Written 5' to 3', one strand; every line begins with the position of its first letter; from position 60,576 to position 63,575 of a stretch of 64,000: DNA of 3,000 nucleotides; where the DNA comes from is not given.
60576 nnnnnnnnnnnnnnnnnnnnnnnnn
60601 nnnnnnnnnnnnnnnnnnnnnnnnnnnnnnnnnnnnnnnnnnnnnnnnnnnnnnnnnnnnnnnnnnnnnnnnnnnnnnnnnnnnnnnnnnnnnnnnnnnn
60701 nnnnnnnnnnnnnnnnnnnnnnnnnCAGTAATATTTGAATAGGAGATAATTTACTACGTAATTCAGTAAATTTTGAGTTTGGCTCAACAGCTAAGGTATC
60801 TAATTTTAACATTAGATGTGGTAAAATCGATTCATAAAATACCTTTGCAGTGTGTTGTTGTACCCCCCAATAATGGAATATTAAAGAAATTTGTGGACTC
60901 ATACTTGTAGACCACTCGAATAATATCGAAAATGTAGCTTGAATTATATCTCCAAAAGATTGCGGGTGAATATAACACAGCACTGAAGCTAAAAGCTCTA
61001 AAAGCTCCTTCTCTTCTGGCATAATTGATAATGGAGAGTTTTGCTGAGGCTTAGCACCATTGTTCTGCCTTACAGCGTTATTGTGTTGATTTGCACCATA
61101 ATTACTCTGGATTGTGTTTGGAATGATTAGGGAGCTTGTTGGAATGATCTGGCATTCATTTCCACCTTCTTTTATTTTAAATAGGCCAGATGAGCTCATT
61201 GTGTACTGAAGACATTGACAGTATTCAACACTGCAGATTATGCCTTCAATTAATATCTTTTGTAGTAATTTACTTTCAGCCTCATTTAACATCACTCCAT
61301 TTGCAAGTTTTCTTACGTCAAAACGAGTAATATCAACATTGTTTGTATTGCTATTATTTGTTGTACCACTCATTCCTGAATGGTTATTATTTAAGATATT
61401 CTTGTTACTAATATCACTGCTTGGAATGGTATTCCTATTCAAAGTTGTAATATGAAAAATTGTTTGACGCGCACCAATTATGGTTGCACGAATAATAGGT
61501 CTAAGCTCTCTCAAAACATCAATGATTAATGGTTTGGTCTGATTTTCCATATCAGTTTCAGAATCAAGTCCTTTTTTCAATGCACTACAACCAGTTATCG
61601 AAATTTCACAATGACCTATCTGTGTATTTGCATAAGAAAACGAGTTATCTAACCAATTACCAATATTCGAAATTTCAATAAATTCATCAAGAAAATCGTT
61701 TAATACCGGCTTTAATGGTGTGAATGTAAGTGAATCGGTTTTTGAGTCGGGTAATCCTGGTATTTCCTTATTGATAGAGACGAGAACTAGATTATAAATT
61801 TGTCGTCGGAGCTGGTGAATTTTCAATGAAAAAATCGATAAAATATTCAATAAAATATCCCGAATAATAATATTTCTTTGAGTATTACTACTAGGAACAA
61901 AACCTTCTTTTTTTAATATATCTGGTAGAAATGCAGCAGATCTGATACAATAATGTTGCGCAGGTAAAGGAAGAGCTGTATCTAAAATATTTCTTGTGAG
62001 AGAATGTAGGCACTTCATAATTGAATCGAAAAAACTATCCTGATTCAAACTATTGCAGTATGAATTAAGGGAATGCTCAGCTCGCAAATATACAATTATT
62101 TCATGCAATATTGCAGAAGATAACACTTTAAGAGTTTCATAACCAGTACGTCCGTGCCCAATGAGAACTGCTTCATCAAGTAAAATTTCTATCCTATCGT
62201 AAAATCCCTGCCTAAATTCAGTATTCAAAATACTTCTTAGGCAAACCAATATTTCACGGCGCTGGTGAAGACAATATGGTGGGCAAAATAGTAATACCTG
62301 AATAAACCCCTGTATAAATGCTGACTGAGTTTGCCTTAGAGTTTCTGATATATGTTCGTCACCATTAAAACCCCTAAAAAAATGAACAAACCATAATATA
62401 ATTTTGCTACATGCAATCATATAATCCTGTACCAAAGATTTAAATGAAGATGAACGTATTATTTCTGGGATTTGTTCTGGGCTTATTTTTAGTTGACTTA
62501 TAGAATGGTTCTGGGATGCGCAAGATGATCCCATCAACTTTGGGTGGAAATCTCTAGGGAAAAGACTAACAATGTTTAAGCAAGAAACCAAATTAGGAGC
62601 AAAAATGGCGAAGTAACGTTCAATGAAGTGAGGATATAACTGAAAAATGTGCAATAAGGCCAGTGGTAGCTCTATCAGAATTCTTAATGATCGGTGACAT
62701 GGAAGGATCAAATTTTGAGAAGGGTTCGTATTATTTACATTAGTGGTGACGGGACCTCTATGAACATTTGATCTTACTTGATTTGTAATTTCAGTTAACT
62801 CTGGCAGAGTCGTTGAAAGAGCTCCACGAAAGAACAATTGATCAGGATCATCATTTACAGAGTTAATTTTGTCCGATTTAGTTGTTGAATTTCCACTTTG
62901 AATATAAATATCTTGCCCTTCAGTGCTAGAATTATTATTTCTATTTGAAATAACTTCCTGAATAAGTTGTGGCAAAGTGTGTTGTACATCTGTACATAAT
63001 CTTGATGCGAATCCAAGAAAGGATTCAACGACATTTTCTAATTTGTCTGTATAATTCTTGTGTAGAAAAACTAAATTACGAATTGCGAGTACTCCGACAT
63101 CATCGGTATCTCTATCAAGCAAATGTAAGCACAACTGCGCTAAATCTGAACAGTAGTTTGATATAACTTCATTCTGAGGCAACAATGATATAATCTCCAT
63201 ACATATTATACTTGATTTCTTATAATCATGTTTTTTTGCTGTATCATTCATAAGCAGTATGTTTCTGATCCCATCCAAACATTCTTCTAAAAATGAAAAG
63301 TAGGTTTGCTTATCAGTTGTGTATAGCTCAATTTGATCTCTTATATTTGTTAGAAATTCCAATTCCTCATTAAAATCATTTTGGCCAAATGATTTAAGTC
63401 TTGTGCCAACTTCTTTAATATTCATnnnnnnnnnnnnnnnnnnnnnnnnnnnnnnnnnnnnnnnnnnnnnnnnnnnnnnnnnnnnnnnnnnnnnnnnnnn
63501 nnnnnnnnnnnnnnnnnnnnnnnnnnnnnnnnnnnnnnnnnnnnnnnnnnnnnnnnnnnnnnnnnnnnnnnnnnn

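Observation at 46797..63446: Hyper-expanded Tra1/TRRAP pseudokinase (~5,540 aa in a single exon) with prion-like Q/N inserts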

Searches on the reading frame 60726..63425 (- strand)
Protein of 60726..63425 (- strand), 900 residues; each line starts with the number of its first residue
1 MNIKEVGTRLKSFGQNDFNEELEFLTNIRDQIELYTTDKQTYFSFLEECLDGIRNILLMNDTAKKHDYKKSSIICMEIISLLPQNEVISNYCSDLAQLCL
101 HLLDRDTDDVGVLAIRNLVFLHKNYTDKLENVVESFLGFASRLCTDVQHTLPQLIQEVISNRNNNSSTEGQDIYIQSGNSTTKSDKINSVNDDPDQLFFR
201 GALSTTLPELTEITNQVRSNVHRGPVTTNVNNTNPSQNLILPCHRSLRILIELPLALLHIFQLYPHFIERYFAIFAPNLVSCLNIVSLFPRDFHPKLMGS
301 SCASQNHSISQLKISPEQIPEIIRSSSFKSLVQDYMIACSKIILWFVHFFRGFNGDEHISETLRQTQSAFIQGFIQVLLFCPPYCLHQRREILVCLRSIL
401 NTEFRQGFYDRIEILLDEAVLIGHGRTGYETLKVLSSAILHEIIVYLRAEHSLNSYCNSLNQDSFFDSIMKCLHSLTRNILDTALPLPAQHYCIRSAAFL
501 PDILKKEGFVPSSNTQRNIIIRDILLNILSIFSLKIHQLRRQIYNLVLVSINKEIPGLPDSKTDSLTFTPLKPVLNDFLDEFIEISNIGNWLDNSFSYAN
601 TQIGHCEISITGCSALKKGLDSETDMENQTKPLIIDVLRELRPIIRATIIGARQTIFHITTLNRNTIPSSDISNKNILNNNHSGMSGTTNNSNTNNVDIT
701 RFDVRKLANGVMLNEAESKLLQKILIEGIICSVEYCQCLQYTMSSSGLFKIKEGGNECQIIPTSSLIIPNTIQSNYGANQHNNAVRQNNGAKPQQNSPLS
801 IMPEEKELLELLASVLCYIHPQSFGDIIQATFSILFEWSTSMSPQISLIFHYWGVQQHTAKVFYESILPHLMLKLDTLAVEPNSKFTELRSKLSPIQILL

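Call 42: search_solved_structures(query=window:60726-63425:-, max_evalue=0.001)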
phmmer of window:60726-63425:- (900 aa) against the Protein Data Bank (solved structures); distinct sequences matched with E-value up to 0.001: 6.
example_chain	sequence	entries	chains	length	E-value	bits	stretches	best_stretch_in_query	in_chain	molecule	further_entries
5oej_B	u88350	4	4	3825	1.7e-18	69.4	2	365-482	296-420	Tra1 subunit within the chromatin modifying complex SAGA | Transcription-associated protein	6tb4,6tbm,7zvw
8xvg_L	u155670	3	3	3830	5.3e-17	64.5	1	361-542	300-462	Isoform 2 of Transformation/transcription domain-associated protein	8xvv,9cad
8h7g_C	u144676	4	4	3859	6e-17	64.3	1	361-542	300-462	Transformation/transcription domain-associated protein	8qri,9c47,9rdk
9caf_D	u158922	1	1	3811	7.3e-17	64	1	334-543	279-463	Isoform 2 of Transformation/transcription domain-associated protein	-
9ynu_A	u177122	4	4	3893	1.8e-11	46.2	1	224-452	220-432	Non-specific serine/threonine protein kinase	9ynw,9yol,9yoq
7kts_A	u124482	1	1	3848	1.3e-05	26.8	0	21-148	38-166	Transformation/transcription domain-associated protein,Transformation/transcription domain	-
